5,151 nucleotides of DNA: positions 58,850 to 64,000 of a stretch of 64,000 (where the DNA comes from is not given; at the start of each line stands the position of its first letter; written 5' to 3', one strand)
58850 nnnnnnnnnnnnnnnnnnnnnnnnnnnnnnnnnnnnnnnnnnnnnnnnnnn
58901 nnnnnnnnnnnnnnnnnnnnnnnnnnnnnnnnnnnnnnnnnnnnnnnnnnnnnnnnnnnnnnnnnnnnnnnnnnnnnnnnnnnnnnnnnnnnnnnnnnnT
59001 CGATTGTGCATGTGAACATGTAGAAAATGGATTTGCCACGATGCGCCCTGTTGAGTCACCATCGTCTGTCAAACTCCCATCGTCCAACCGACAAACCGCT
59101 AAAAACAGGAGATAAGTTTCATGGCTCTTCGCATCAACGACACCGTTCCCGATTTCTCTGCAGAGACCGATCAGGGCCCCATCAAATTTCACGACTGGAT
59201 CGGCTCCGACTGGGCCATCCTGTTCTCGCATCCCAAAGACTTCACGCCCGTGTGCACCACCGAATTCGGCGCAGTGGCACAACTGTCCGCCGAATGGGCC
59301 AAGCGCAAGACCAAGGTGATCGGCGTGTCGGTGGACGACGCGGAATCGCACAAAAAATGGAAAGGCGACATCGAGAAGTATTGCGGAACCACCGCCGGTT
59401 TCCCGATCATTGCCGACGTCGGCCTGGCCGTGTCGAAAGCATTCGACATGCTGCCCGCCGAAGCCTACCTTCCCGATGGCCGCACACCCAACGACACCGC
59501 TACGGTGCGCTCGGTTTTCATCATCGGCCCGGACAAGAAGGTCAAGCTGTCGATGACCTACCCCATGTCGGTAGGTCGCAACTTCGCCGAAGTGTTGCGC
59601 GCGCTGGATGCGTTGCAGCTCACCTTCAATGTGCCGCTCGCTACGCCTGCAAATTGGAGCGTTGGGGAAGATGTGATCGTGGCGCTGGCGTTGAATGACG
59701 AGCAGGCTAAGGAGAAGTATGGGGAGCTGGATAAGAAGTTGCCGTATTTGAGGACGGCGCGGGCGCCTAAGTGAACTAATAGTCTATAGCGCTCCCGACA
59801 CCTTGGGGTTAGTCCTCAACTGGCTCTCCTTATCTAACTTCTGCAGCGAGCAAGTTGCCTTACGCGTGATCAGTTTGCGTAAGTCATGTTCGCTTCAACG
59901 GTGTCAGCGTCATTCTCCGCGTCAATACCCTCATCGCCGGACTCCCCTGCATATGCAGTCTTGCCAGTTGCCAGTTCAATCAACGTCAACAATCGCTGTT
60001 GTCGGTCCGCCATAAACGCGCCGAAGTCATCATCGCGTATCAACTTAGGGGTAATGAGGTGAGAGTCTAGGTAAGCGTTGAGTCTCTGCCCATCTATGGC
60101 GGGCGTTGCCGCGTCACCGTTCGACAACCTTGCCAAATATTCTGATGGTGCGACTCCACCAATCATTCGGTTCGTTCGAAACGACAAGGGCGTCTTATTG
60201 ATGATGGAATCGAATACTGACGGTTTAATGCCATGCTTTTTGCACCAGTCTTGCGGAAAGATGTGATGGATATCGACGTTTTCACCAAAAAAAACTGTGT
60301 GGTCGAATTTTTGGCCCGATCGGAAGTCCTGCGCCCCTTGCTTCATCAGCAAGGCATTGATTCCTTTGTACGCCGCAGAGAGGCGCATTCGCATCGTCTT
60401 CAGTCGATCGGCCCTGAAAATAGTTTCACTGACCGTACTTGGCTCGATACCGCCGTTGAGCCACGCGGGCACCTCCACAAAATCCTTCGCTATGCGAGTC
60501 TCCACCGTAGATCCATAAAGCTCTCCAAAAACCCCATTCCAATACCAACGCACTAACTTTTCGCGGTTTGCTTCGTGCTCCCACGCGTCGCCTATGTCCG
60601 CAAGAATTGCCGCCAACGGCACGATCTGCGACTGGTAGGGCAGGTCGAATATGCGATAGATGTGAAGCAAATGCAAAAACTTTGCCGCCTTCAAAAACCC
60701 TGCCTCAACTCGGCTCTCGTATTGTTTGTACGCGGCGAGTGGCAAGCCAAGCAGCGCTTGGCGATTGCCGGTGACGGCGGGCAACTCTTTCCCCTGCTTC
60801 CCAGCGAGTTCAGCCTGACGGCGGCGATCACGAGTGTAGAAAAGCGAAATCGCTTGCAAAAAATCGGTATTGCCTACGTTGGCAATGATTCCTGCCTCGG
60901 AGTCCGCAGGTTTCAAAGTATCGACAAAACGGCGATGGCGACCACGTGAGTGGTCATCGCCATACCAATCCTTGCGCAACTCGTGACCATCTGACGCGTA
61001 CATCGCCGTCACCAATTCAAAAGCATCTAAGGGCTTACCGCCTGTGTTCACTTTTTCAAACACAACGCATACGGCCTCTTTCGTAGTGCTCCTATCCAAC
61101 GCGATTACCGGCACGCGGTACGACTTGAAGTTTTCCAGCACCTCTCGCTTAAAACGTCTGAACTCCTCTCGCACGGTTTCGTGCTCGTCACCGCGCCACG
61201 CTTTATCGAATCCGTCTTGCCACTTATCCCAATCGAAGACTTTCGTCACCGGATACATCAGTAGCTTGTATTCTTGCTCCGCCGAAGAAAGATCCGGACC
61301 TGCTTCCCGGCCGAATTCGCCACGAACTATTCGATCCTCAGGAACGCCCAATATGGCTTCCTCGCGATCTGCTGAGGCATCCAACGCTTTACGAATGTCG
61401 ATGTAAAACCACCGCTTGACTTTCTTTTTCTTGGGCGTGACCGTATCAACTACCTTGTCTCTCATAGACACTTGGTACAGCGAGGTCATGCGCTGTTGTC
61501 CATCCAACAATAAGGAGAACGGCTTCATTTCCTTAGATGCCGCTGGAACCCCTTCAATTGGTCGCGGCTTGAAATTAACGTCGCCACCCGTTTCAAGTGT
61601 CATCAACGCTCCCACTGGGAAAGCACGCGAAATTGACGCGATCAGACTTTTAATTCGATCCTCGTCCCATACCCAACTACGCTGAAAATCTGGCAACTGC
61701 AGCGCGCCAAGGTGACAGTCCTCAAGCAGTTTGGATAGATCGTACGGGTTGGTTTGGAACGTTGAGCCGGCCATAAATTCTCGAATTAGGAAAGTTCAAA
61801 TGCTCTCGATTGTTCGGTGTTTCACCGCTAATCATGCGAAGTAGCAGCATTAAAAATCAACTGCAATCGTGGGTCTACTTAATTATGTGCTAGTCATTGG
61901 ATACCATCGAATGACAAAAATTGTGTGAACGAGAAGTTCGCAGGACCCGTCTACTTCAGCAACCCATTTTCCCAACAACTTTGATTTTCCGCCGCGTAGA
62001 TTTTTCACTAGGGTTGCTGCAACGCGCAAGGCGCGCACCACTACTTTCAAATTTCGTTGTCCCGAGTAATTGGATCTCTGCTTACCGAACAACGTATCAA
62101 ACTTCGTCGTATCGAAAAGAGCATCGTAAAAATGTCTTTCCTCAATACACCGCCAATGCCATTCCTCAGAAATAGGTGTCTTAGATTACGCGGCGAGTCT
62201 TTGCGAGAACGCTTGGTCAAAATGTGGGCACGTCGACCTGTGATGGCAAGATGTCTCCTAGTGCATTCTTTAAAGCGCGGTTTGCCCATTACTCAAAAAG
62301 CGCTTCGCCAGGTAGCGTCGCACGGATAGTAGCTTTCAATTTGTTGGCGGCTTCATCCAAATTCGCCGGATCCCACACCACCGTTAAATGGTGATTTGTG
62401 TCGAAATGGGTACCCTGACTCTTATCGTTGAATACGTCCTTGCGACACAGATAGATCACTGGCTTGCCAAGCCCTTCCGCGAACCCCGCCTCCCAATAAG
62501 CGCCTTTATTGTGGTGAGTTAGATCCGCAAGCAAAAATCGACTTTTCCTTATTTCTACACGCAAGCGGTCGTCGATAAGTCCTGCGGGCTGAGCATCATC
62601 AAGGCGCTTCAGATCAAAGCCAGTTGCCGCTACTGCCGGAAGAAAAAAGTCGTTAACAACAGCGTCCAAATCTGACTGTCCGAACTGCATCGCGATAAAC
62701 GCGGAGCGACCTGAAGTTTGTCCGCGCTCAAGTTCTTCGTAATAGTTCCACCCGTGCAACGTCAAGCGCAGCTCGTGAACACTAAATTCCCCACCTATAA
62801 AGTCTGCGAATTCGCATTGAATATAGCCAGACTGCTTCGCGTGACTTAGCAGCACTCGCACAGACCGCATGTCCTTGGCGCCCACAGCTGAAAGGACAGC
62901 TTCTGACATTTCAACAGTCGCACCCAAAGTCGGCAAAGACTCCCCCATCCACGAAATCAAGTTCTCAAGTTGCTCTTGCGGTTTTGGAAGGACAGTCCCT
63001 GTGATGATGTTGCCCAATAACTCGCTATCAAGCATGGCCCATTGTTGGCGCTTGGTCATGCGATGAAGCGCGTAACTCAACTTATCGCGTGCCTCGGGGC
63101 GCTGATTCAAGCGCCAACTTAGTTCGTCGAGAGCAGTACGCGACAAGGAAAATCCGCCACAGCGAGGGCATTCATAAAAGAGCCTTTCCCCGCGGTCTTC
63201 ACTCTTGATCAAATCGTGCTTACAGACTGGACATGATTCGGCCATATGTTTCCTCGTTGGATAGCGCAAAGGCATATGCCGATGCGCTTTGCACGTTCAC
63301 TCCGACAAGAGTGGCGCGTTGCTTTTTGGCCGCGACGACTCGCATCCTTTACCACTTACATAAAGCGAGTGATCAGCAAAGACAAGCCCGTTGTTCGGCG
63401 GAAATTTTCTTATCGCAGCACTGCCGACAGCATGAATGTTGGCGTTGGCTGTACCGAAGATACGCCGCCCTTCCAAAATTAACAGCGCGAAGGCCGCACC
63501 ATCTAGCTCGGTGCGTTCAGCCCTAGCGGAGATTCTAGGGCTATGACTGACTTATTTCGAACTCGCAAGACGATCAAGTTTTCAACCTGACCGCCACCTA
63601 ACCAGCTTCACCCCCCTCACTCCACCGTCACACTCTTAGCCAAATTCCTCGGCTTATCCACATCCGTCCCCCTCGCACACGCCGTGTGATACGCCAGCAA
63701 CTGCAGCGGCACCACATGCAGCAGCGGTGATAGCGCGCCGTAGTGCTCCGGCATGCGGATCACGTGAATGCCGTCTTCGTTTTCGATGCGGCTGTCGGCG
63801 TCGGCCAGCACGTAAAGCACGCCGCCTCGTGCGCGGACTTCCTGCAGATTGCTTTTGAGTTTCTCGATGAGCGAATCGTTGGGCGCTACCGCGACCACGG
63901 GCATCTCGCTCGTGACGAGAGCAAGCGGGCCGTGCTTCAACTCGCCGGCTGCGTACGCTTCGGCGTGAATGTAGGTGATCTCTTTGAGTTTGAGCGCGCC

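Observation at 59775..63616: Low-GC islet inserted at the glmS 3' flank (attTn7-type hotspot) without any mobility genes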

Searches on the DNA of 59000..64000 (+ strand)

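Call 63: search_rna_families(source=window, start=59000, end=64000, threshold=evalue, max_evalue=1)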
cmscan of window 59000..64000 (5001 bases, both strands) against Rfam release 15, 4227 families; matches with E-value up to 1: 0.
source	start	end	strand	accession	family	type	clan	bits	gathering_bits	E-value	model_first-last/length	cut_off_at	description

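Call 70: search_dna_similar(query=window:59775-63616:+, collection=plasmids, mode=distant, max_rows=15)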
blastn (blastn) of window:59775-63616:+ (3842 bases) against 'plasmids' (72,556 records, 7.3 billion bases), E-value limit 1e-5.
Records with a match: 9; places in all: 9; records where one place covers at least 80% of the query: 0.
Best place of each record, by identity: 60-80% 9.
By first word of the organism name: Sphingopyxis 2; Paenarthrobacter 2; Sphingomonas 1; Sphingobium 1; Shinella 1; Burkholderia 1; Polaromonas 1.
By predicted mobility (MOB-suite, as given by PLSDB): conjugative 5; non-mobilizable 3; mobilizable 1.
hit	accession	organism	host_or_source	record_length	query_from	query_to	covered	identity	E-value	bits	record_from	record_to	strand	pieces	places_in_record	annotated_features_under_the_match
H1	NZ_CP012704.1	Sphingopyxis macrogoltabida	whole organism,activated sludge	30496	363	2000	43%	71.5%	0e+0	807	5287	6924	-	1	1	DUF262 domain-containing protein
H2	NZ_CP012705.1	Sphingopyxis macrogoltabida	whole organism,activated sludge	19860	363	2000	43%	71.5%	0e+0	807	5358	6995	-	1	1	DUF262 domain-containing protein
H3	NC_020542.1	Sphingomonas sp. MM-1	-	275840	355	2000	43%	70.6%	0e+0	774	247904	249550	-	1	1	DUF262 domain-containing protein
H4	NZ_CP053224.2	Sphingobium sp. RSMS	whole organism,Storage tank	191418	355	2000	43%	70.6%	0e+0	774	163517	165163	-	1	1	DUF262 domain-containing protein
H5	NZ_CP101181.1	Paenarthrobacter ureafaciens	mixed culture,soil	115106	370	1947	41%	64.6%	3e-71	279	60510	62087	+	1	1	DUF262 domain-containing protein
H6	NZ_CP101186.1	Paenarthrobacter ureafaciens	mixed culture,soil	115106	370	1947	41%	64.6%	3e-71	279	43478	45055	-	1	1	DUF262 domain-containing protein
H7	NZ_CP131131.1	Shinella zoogloeoides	isolate,Activated charcoal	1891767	370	1929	29%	68.9%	5e-81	439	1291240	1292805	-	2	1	none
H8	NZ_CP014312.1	Burkholderia sp. PAMC 26561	single cell,lichen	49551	370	1929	26%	65.4%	3e-20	213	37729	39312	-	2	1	DUF262 domain-containing protein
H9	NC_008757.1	Polaromonas naphthalenivorans CJ2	-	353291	1817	1927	3%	73.9%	3e-7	67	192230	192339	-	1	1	none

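Call 71: get_annotated_region(hit=H1, flank=5000)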
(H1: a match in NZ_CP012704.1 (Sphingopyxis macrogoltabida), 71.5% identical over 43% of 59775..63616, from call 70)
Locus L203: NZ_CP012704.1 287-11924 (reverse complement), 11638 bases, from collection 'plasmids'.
description: Sphingopyxis macrogoltabida strain EY-1 isolate activated sludge plasmid 4, complete sequence
organism: Sphingopyxis macrogoltabida (NCBI taxid 33050)
taxonomy: Bacteria; Pseudomonadota; Alphaproteobacteria; Sphingomonadales; Sphingomonadaceae; Sphingopyxis; Sphingopyxis macrogoltabida
host: -; source: whole organism,activated sludge; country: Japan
typing (MOB-suite, as given by PLSDB): mobilizable; replicon rep_cluster_1168; relaxase MOBQ
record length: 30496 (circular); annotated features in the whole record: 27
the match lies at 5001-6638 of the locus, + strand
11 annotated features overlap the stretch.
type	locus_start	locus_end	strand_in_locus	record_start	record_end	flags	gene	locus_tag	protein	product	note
CDS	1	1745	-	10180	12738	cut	-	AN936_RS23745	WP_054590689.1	DEAD/DEAH box helicase family protein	-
CDS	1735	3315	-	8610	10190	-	-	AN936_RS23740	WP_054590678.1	Eco57I restriction-modification methylase domain-containing protein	-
CDS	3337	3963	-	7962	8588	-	-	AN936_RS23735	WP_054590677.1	N-6 DNA methylase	GO:0006306 - DNA methylation [Evidence IEA]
CDS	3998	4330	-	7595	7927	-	-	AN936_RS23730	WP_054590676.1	HigA family addiction module antitoxin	-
CDS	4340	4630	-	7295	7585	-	-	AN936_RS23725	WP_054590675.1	type II toxin-antitoxin system RelE/ParE family toxin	-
CDS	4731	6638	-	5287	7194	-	-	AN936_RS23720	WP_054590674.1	DUF262 domain-containing protein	-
CDS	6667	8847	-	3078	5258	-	-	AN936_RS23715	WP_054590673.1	helix-turn-helix transcriptional regulator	-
CDS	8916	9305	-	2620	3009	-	-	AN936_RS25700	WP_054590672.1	DUF4113 domain-containing protein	-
CDS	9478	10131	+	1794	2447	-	-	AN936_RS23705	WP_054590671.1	ParA family protein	-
CDS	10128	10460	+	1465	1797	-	-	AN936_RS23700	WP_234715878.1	hypothetical protein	-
CDS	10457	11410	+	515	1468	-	-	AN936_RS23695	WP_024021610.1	replication initiator protein A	-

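Call 72: get_annotated_region(hit=H3, flank=5000)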
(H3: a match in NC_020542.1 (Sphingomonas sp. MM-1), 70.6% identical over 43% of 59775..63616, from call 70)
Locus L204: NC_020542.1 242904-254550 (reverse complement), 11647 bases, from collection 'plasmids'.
description: Sphingomonas sp. MM-1 plasmid pISP0, complete sequence
organism: Sphingomonas sp. MM-1 (NCBI taxid 745310)
taxonomy: Bacteria; Pseudomonadota; Alphaproteobacteria; Sphingomonadales; Sphingomonadaceae; Sphingomonas; Sphingomonas sp. MM-1
host: -; source: -; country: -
typing (MOB-suite, as given by PLSDB): conjugative; replicon rep_cluster_647; relaxase MOBP,MOBQ; mating-pair formation MPF_T
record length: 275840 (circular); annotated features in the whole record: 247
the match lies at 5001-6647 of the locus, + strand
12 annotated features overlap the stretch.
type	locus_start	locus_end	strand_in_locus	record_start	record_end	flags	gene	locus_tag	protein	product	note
CDS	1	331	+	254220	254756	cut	-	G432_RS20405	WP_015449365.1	plasmid mobilization relaxosome protein MobC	-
CDS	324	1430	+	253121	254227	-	-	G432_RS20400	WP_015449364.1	relaxase/mobilization nuclease domain-containing protein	-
CDS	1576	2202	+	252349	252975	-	-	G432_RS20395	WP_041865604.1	DUF6088 family protein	-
CDS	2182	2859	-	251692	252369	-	-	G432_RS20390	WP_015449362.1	hypothetical protein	-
CDS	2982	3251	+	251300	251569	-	-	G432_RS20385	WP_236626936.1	hypothetical protein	-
CDS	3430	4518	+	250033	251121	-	-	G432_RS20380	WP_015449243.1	IS5 family transposase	-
CDS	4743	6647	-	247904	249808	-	-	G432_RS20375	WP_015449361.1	DUF262 domain-containing protein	-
CDS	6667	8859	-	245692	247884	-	-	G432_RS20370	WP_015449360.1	helix-turn-helix transcriptional regulator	-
CDS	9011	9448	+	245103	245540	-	umuD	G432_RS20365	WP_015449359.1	translesion error-prone DNA polymerase V autoproteolytic subunit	-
CDS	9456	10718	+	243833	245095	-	-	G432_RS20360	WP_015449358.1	Y-family DNA polymerase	-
CDS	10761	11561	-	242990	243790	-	-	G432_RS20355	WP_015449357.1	HNH endonuclease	-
CDS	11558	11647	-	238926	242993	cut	-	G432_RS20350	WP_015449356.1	N-6 DNA methylase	GO:0006306 - DNA methylation [Evidence IEA]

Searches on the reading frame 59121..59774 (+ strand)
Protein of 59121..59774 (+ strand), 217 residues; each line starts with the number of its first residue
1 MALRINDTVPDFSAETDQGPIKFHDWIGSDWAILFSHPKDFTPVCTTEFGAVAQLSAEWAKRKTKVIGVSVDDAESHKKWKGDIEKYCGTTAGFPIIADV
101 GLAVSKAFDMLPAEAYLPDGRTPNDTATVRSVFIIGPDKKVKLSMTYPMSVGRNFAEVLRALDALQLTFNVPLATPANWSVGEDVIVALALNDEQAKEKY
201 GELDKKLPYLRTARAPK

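Call 3: search_protein_families(library=pfam, proteins=[window:59121-59774:+], max_evalue=0.01)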
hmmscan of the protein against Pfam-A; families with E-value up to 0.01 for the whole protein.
window:59121-59774:+ (217 aa): 3 families
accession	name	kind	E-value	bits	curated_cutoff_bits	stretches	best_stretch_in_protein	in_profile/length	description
PF00578.27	AhpC-TSA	-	6.8e-28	97.5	26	1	5-142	1-122/124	AhpC/TSA family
PF08534.16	Redoxin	-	3.2e-11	43.7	26.6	1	6-150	3-137/148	Redoxin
PF10417.14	1-cysPrx_C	-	4.8e-05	23.7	21.1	1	164-202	1-40/41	C-terminal domain of 1-Cys peroxiredoxin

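Call 8: find_encoding_contigs(protein=window:59121-59774:+, flank=10000, max_places=10)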
Protein window:59121-59774:+ (217 aa): no gene with exactly this product is on record in the collection.

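Call 11: find_related_loci(query=window:59121-59774:+, collection=genome_contigs, flank=10000)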
Query window:59121-59774:+ (217 aa) in genome_contigs; peptide patterns used: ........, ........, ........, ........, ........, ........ (x = any residue, [..] = any of these).
600 stretches matched a pattern (row limit reached: there are more); 591 encode a relative of the query (tblastn E <= 1e-3); the best 80 are kept; 80 distinct loci.
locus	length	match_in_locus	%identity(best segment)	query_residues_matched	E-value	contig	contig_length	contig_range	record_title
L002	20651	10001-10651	87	1-217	3e-128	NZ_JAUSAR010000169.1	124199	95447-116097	MAG: Aquabacterium sp. isolate E6_maxbin.085_sub E6_k141_331961, whole genome shotgun sequence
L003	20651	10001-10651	86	1-217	2e-127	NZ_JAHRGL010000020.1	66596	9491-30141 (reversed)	Geopseudomonas aromaticivorans strain MAP12 20, whole genome shotgun sequence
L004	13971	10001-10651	84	1-217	6e-125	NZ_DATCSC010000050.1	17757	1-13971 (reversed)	MAG: Chitinimonas sp. isolate SMAG_U7295 k141_250769, whole genome shotgun sequence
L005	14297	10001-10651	82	1-217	3e-121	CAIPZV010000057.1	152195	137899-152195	MAG: uncultured beta proteobacterium isolate UppL6_bin-1161 genome assembly, contig: bin-1161:57/85, whole genome shotgu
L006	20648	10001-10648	79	1-216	9e-118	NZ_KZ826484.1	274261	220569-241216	Litorivita pollutaquae strain FSX-11 Scaffold4, whole genome shotgun sequence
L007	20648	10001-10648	78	1-216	5e-116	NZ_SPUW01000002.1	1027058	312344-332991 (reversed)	Pseudooceanicola onchidii strain XY-99 NODE_2_length_1027058_cov_81.857409, whole genome shotgun sequence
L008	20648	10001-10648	79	1-216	2e-115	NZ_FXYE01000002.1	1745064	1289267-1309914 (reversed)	Actibacterium lipolyticum strain CECT 8621, whole genome shotgun sequence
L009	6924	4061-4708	78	1-216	4e-114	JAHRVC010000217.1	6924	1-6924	MAG: Marinosulfonomonas sp. isolate DC_out84 k91_5128198, whole genome shotgun sequence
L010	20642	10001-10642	77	1-214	4e-113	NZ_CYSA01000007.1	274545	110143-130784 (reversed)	Thalassovita gelatinovora strain CECT 4357, whole genome shotgun sequence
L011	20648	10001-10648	76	1-216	4e-113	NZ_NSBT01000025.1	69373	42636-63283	Actibacterium ureilyticum strain LS-811 LS-811_S25_69373bp, whole genome shotgun sequence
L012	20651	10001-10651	77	1-217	1e-112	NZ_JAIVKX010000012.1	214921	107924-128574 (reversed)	Alloyangia pacifica strain KcN7-14 KcN7-14_ctg012, whole genome shotgun sequence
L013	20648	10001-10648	77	1-216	6e-112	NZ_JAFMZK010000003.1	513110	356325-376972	Aliiroseovarius sp. Z3 Scaffold3, whole genome shotgun sequence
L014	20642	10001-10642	78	1-214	4e-112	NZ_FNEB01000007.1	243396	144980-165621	Lutimaribacter saemankumensis strain DSM 28010, whole genome shotgun sequence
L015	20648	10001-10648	75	1-216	4e-112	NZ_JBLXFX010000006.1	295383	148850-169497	MAG: Salipiger sp. isolate ET04-02 T04maxbin_out.002RE.5K@6, whole genome shotgun sequence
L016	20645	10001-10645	78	1-216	2e-111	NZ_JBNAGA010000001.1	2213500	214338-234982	Primorskyibacter sp. S187A Scaffold1, whole genome shotgun sequence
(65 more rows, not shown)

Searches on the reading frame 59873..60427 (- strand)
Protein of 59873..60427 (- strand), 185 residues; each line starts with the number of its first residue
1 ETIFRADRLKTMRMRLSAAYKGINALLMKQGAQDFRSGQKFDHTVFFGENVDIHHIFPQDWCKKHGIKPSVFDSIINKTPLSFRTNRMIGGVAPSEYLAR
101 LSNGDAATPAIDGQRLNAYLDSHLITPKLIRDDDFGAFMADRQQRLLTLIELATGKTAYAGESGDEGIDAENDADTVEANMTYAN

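Call 53: search_protein_families(library=pfam, proteins=[window:59873-60427:-], max_evalue=10)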
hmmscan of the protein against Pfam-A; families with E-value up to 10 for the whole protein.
seq(185 aa): 3 families
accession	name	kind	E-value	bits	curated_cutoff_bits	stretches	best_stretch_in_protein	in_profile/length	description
PF02820.24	MBT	-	0.14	12.8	22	1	50-68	43-61/69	mbt repeat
PF13395.12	HNH_4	-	0.17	12.3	22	1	38-60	5-27/54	HNH endonuclease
PF10281.14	Ish1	-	0.23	12.3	26.6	1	59-69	10-20/37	Putative nuclear envelope organisation protein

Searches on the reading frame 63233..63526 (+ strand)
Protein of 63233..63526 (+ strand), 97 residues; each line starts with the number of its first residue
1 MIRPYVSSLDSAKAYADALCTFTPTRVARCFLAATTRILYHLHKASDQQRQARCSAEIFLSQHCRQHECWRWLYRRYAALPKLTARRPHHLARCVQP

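Call 53: search_protein_families(library=pfam, proteins=[window:63233-63526:+, window:63246-63482:+], max_evalue=10)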
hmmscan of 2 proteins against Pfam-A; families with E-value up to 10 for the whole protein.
window:63233-63526:+ (97 aa): 1 family
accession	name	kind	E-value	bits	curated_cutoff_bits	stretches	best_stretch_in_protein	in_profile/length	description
PF05528.17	Acc5b_avian_CoV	-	0.1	12.9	27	1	25-68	14-57/82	Accessory protein 5b, avian coronavirus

window:63246-63482:+ (78 aa): 0 families
